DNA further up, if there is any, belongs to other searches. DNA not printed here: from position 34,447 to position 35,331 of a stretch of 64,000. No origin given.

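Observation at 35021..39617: IS-bounded 4.1-kb mosaic insert between acpH and a hybrid kinase, bracketed by a 226-bp direct duplication of the target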

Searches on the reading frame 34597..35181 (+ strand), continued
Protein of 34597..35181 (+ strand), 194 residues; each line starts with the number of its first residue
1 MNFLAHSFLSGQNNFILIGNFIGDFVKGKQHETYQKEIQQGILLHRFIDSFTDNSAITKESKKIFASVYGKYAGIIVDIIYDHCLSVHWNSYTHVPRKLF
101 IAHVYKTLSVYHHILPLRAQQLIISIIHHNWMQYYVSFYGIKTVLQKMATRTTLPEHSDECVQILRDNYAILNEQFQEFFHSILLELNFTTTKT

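Call 69: find_encoding_contigs(protein=P0368, flank=8000, max_places=4)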
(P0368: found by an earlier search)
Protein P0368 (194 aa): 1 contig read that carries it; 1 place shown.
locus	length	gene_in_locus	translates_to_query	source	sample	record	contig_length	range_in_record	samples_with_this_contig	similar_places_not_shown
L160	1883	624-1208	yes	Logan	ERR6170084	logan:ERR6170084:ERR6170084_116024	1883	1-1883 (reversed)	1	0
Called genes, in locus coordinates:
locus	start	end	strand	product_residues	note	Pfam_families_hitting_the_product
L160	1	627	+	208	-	?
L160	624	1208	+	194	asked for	PF04336:ACP_PD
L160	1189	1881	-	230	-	?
